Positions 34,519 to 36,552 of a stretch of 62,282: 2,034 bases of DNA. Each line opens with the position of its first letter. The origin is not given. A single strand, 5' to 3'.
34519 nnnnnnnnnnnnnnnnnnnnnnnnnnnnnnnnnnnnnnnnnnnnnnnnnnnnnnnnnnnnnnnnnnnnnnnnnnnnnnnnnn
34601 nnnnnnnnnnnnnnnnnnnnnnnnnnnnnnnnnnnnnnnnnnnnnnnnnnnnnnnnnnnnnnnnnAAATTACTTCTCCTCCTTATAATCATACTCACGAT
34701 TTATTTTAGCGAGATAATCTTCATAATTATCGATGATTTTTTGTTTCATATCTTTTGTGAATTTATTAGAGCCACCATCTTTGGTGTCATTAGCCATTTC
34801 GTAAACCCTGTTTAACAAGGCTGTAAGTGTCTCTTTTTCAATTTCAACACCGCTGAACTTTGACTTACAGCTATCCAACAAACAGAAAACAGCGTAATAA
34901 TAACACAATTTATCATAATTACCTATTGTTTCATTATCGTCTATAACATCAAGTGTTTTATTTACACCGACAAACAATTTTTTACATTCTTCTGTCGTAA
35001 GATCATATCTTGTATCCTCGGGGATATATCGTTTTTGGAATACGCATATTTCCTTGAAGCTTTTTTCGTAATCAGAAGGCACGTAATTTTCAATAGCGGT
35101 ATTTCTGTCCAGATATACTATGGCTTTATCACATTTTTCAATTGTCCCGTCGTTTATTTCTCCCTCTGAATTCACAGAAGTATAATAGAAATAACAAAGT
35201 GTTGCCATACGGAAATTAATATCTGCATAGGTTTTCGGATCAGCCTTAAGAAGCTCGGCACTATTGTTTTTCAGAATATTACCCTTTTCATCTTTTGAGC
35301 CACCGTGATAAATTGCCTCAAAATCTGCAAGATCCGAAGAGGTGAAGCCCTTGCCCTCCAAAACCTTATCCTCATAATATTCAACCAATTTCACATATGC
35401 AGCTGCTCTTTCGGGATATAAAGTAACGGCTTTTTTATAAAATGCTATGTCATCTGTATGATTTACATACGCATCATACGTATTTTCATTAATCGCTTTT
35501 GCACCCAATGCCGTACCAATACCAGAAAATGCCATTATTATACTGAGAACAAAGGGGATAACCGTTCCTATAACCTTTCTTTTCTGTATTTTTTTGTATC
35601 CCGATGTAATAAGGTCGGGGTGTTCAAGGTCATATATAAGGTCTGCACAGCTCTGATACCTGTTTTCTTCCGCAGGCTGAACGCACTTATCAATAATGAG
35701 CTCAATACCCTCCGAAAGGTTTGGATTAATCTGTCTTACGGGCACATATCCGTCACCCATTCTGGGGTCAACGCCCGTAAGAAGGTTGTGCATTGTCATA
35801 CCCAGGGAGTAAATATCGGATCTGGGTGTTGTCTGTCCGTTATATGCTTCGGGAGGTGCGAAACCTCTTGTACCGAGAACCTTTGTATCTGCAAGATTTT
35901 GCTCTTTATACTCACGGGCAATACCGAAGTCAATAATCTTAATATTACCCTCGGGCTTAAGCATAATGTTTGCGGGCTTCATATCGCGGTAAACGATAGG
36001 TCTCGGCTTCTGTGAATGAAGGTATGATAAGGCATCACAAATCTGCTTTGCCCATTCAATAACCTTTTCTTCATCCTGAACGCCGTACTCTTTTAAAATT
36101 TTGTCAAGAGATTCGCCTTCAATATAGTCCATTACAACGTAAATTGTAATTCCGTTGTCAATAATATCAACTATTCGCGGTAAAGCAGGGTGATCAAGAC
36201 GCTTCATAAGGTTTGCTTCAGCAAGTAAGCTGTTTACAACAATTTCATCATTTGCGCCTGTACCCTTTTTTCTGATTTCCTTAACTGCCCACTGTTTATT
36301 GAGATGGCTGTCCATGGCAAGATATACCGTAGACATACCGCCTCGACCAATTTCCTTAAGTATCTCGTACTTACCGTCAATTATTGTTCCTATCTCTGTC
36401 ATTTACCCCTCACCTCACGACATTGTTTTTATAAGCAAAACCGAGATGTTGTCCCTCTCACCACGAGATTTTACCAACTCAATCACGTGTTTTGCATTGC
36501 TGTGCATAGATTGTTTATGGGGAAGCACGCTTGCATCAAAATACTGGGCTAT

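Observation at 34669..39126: Thr-phosphorylation module (Hanks kinase, PP2C, canonical FHA domains) hard-wired into the secretion operon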

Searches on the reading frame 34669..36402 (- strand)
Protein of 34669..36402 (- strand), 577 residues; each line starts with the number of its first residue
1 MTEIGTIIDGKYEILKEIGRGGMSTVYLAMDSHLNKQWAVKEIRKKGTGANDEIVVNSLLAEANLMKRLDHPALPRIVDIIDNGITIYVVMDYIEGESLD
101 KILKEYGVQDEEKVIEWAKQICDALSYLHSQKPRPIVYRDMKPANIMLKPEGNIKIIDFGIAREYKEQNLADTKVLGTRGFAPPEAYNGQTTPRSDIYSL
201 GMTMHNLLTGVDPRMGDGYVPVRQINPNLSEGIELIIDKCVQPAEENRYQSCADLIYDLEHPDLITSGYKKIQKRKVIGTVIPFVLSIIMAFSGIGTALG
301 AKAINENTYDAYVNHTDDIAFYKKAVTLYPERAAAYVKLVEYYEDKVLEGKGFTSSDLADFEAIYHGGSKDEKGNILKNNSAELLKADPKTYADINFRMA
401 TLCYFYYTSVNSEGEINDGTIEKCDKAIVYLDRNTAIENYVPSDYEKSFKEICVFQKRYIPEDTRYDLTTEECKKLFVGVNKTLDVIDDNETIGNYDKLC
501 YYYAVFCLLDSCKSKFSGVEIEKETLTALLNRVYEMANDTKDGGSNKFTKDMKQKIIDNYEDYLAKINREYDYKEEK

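Call 4: search_protein_families(library=pfam, proteins=[window:34669-36402:-], max_evalue=0.01)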
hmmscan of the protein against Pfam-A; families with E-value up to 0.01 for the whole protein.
window:34669-36402:- (577 aa): 5 families
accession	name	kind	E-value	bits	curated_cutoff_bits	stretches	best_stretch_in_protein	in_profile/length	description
PF00069.31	Pkinase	-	1e-50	173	31.7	1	12-255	1-239/263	Protein kinase domain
PF07714.23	PK_Tyr_Ser-Thr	-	2.6e-29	102.8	23.1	1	14-213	3-204/258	Protein tyrosine and serine/threonine kinase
PF03109.22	ABC1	-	1.9e-05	24.4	22.9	1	88-168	144-220/244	ABC1 atypical kinase-like domain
PF01636.29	APH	-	0.00032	21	23.2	0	56-133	34-112/239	Phosphotransferase enzyme family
PF14531.12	Kinase-like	-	0.0016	18.2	25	1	135-192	165-218/289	Kinase-like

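Call 21: find_homologous_proteins(query=window:34669-36402:-, max_evalue=0.00001)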
Query window:34669-36402:- (577 aa): 7903 proteins with E <= 0.00001 among 8000 candidates; the best 120 are listed.
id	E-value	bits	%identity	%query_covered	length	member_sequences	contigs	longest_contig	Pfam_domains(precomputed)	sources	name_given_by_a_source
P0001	0.0e+0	1309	100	100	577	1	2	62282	PF07714.24,PF00069.32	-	-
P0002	0.0e+0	1107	84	100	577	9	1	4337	PF07714.24,PF00069.32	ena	-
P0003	1.1e-247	841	69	98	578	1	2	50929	PF07714.24,PF00069.32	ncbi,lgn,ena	-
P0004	3.1e-223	761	64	99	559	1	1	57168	PF07714.24,PF00069.32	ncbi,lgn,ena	-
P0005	4.3e-207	707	64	93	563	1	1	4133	PF07714.24,PF00069.32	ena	-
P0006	8.8e-205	700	60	99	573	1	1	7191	PF07714.24,PF00069.32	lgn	-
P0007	1.3e-202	692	57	99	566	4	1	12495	PF07714.24,PF00069.32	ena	-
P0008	2.5e-197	675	56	99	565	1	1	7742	PF07714.24,PF00069.32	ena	-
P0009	8.2e-197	673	55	100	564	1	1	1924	PF07714.24,PF00069.32,PF03109.23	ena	-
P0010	9.8e-197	673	55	100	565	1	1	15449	PF07714.24,PF00069.32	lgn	-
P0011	1.8e-195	669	55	100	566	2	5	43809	PF07714.24,PF00069.32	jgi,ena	-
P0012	3.8e-195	668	55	100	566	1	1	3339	PF07714.24,PF00069.32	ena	-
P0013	1.6e-194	666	55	99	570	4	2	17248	PF07714.24,PF00069.32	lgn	-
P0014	1.7e-191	656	55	100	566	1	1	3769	PF07714.24,PF00069.32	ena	-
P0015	2.9e-191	655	54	100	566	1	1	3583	PF07714.24,PF00069.32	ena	-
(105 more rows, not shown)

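Call 22: find_related_loci(query=window:34669-36402:-, collection=genome_contigs, flank=10000)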
Query window:34669-36402:- (577 aa) in genome_contigs; peptide patterns used: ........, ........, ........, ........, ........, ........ (x = any residue, [..] = any of these).
599 stretches matched a pattern (row limit reached: there are more); 449 encode a relative of the query (tblastn E <= 1e-3); the best 80 are kept; 80 distinct loci.
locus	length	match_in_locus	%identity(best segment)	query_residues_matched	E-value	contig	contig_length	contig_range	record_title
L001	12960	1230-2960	85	1-577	0e+0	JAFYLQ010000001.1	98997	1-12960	MAG: Clostridia bacterium isolate RGIG7203 Water_buffalos_Cecum-1__c21377, whole genome shotgun sequence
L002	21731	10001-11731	84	1-577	0e+0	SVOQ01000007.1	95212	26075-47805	MAG: Oscillospiraceae bacterium isolate SIG569 NODE_1141_length_95212_cov_4.256276, whole genome shotgun sequence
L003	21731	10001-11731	84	1-577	0e+0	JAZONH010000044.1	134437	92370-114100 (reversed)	MAG: Acutalibacteraceae bacterium isolate T1900045641_YK20190335.MAGScoT_cleanbin_000003 SGB_8130_k141_96786, whole geno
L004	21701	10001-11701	55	1-571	0e+0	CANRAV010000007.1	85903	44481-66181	MAG: uncultured Clostridia bacterium isolate Lapin-016__bin71 genome assembly, contig: Lapin-016__NODE_219_length_85903_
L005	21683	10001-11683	54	1-577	0e+0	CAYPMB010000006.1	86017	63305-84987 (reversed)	MAG TPA_asm: uncultured Faecalibacterium sp. isolate SRP350583_co3_73 genome assembly, contig: NODE_177_length_86017_cov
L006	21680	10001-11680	53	1-577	0e+0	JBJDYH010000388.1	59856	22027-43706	MAG: Faecousia sp. isolate LOHA11_bin.003 NODE_96_length_59856_cov_10.775840, whole genome shotgun sequence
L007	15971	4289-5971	53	1-577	0e+0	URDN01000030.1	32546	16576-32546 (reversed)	uncultured Lachnospiraceae bacterium isolate UMGS894 genome assembly, contig: NODE_363_length_32546_cov_10.162999, whole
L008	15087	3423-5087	54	1-571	0e+0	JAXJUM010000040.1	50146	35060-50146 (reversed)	MAG: Acutalibacteraceae bacterium isolate DOME_MAG_5100 5100_C0323_k141_344540, whole genome shotgun sequence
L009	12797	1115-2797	53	1-577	0e+0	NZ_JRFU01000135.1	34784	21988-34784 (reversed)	Eubacterium ramulus strain 21 contig135, whole genome shotgun sequence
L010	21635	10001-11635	53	1-577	0e+0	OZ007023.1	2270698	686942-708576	MAG: uncultured Oscillospiraceae bacterium isolate metabat2_pooled_hifiasm.1005 MAG genome assembly, chromosome: 1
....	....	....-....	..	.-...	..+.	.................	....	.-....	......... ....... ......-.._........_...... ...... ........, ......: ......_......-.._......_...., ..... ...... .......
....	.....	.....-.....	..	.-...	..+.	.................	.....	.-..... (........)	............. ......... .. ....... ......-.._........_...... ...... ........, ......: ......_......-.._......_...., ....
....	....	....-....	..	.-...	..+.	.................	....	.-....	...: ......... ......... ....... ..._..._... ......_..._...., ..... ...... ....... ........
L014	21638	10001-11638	53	1-577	0e+0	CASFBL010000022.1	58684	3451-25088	uncultured Eubacteriales bacterium isolate B51_L2_308308_idba_bin.62 genome assembly, contig: B51_L2_308308_idba_bin.62.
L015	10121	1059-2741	53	1-577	0e+0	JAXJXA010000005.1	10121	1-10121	MAG: Acutalibacteraceae bacterium isolate DOME_MAG_6816 6816_C0420_k141_2662, whole genome shotgun sequence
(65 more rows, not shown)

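Call 65: search_protein_families(library=ncbifam, proteins=[window:34669-36402:-], max_evalue=0.001)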
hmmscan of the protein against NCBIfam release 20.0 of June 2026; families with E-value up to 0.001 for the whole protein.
window:34669-36402:- (577 aa): 15 families
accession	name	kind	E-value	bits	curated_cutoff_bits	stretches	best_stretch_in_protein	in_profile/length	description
NF033483.0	PknB_PASTA_kin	equivalog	1.2e-64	219.4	450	1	4-261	1-267/563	Stk1 family PASTA domain-containing Ser/Thr kinase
NF047741.1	antiphage_MADS6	equivalog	4.1e-39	134.6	460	2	5-131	490-610/612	methylation-associated defense system protein kinase MAD6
NF038150.1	lanthi_synth_IV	equivalog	1.2e-34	119.8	650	1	7-262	186-438/851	class IV lanthionine synthetase LanL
NF052427.1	StpK7MSMEG_1200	equivalog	1.8e-28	99.4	900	1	10-219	7-214/601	serine/threonine protein kinase StpK7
NF009651.0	PRK13184.1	equivalog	6.4e-28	97.2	839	1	11-213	3-230/932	serine/threonine-protein kinase PknD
NF038151.1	lanthi_synth_III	equivalog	1e-21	77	575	1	26-211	236-426/833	class III lanthionine synthetase LanKC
TIGR03903.1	TOMM_kin_cyc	equivalog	3.8e-19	68.1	705.75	1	39-211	7-186/1267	TOMM system kinase/cyclase fusion protein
NF033442.0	BREX_PglW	equivalog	7.8e-17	60.3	990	1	5-228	507-724/1391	BREX system serine/threonine kinase PglW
NF053615.1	SerThrKinAfsKStmc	equivalog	3.6e-16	59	1300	1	10-243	13-249/809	protein serine/threonine kinase AfsK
NF043056.1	T4SS_LegK1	equivalog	1.7e-13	50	550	1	79-204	146-280/516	Dot/Icm T4SS effector kinase LegK1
NF058632.1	SerThrKinPrkT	equivalog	3.7e-11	42.6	280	1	5-207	11-207/322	serine/threonine protein kinase PrkT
NF011463.0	PRK14879.1-4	equivalog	5.7e-07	29.2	188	1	88-164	94-162/237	Kae1-associated kinase Bud32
NF011461.0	PRK14879.1-2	equivalog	9.1e-07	28.9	372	1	69-163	65-147/225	Kae1-associated kinase Bud32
NF011464.0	PRK14879.1-7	equivalog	1.1e-06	28.6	246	1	86-163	80-150/221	Kae1-associated kinase Bud32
NF011462.0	PRK14879.1-3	equivalog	0.00034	20.4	174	1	30-162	14-128/192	Kae1-associated kinase Bud32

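Call 80: search_solved_structures(query=window:34669-36402:-, max_evalue=1e-20)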
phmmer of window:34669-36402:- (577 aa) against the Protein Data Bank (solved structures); distinct sequences matched with E-value up to 1e-20: 156 (the best 60 are shown).
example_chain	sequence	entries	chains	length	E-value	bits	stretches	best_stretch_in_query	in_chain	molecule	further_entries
9ruk_A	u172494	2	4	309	3.7e-39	137.9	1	1-260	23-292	Serine/threonine-protein kinase StkP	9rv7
9ru3_A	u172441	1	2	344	5.2e-39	137.5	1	1-260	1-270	Serine/threonine-protein kinase StkP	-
9ruj_A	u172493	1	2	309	1.2e-38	136.3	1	1-260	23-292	Serine/threonine-protein kinase StkP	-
4eqm_A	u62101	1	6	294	6.7e-34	120.6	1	4-222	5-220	Protein kinase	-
9ymt_A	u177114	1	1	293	6.8e-34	120.6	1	4-222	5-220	Serine/Threonine Kinase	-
6b2p_A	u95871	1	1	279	1.5e-32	116.2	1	9-259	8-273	Serine/threonine-protein kinase PknB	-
5u94_A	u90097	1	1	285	1.5e-32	116.1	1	8-259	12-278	Serine/threonine-protein kinase PknB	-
1o6y_A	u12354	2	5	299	1.9e-32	115.8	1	8-259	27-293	SERINE/THREONINE-PROTEIN KINASE PKNB | Probable serine/threonine-protein kinase pknB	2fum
1mru_A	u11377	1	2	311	1.9e-32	115.8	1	8-259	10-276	Probable serine/threonine-protein kinase pknB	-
6i2p_A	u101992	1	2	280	1.4e-31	113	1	8-259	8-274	Serine/threonine-protein kinase PknB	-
3orm_A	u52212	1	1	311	1.5e-31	112.8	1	8-259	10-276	Serine/threonine protein kinase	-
3ori_A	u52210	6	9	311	2.5e-31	112.1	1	8-259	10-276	Serine/threonine protein kinase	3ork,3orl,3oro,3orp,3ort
3f69_A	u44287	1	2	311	3.4e-31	111.7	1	8-259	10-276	Serine/threonine-protein kinase pknB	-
3f61_A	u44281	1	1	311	5e-31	111.1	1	8-259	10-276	Serine/threonine-protein kinase pknB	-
4ow8_A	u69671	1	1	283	3.4e-30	108.3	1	3-223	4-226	Serine/threonine-protein kinase PknA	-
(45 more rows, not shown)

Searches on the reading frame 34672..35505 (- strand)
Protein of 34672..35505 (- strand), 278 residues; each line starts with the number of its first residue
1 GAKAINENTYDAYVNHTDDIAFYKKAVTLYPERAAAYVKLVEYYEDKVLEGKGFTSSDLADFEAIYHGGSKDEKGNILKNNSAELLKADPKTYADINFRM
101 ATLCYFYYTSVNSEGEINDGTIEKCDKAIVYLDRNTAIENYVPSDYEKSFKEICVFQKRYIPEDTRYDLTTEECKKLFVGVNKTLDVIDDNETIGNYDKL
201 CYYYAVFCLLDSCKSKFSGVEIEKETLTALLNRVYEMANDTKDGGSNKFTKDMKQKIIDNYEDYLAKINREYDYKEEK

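Call 57: predict_structure(alignment_id=A2)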
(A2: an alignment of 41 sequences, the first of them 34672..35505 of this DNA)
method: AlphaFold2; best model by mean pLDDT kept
length: 278 residues; sequences in the alignment: 41
mean_pLDDT: 91.1   pTM: 0.89
mean pLDDT of the five models: 91.1, 91.0, 90.5, 90.2, 90.1
residues with pLDDT >= 90: 219; 70-90: 39; 50-70: 17; < 50: 3
segments of 3 or more residues with pLDDT < 50: none
pLDDT, mean of each block of 10 residues (from residue 1): 63 87 92 96 95 94 87 72 95 97 97 89 96 95 96 95 77 96 97 93 97 92 96 97 78 95 96 90
secondary structure, 60 per line:
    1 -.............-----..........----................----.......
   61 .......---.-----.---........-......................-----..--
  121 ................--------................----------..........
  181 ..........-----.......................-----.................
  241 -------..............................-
elements in order: H2-14 H20-29 H34-49 H56-67 H81-88 H90-107 E108-111 H121-136 H145-160 H171-190 H196-218 H224-240 H248-277

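Call 61: fold_search(model_id=the predicted structure, library=pdb)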
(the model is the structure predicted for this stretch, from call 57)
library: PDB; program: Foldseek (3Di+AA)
matches with E <= 10: 495; with E <= 0.001: 0
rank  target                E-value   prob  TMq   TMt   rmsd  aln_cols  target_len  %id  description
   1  5cwm                  1.1e-01  0.66  0.25  0.29  16.4       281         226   12  Crystal structure of de novo designed helical repeat protein DHR64 (released 2015-12-16)
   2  6af0_A                1.3e-01  0.93  0.33  0.14   8.6       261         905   11  Structure of Ctr9, Paf1 and Cdc73 ternary complex from Myceliophthora thermophila (released 2018-09-19)
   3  5wfu_A                1.4e-01  0.77  0.31  0.35  12.6       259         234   12  Structural basis for the interaction of 14-3-3beta with Tricarboxylic Acid Cycle intermediate Malate (released 2018-07-18)
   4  8g9k_B                1.7e-01  0.63  0.25  0.31  15.0       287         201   10  Geometrically programmable nanomaterial construction using regularized protein building blocks (released 2024-03-13)
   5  9k83_A                1.8e-01  0.82  0.29  0.36  14.8       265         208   13  Cryo-EM structure of designed zinc-induced filament Fiber-n6-Zn1-HEHE-43 (released 2025-10-29)
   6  8ttc_D                2.2e-01  0.30  0.22  0.20  16.6       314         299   10  Structure of retromer VPS29-VPS35 (483-796) complexed with Fam21A repeat 20 (1289-1302) (released 2024-08-21)
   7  6u1s_A                2.3e-01  0.20  0.16  0.15  17.1       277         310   14  Cryo-EM structure of a de novo designed 16-helix transmembrane nanopore, TMHC8_R. (released 2020-08-19)
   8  2bq0_B                2.4e-01  0.51  0.25  0.28  16.8       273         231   11  14-3-3 Protein Beta (Human) (released 2005-05-06)
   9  8r0j_C                2.4e-01  0.44  0.25  0.25  15.8       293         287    9  Crystal structure of the retromer complex VPS29/VPS35 with the ligand bis-1,3-phenyl guanylhydrazone, 2a (released 2024-03-27)
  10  9mg8_B                2.4e-01  0.25  0.20  0.16  22.3       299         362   10  Crystal Structure of b-iTHR-110 (released 2025-12-17)
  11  3o8i_A                2.5e-01  0.80  0.34  0.41  15.2       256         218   11  Structure of 14-3-3 isoform sigma in complex with a C-Raf1 peptide and a stabilizing small molecule fragment (released 2010-09-29)
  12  8v3b_a                2.6e-01  0.77  0.35  0.26   9.9       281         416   13  Computational Designed Nanocage O43_129_+4 (released 2024-03-13)
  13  8eq8_B                2.7e-01  0.44  0.24  0.28  17.6       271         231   12  The crystal structure of 14-3-3 Beta containing 3-nitrotyrosine at position Y130 (released 2023-01-25)
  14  1yz5_A                2.9e-01  0.63  0.31  0.37  16.3       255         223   15  The crystal structure of 14-3-3-sigma at 2.8 angstrom resolution (released 2005-03-08)
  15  8g9k_A                3.1e-01  0.54  0.25  0.32  14.3       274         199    9  Geometrically programmable nanomaterial construction using regularized protein building blocks (released 2024-03-13)
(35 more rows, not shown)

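Call 93: search_protein_representatives(protein=window:34672-35505:-)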
Query: 278 residues. Proteins with E-value up to 0.001 (for the whole library): 30; up to 1e-10: 2; up to 1e-30: 0. The best 30 are listed.
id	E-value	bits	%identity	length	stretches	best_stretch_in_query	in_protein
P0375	1.8e-20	90.0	31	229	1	44-278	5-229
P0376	7.3e-16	74.8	32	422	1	6-277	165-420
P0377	2.6e-10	56.7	30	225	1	78-277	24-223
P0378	6.0e-10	55.4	41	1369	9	65-112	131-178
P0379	8.3e-09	51.7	28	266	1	20-274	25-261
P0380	1.4e-08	50.9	29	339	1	2-272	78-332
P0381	1.6e-08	50.8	28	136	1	149-273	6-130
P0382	7.7e-08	48.5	31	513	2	144-265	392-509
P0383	8.0e-08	48.5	25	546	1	2-273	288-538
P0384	7.9e-07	45.2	26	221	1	77-274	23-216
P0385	8.7e-07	45.1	27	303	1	7-276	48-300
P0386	1.3e-06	44.5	28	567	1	17-272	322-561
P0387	1.8e-06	44.0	27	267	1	3-276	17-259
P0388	2.5e-06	43.6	27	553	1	4-273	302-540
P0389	2.6e-06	43.5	24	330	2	144-273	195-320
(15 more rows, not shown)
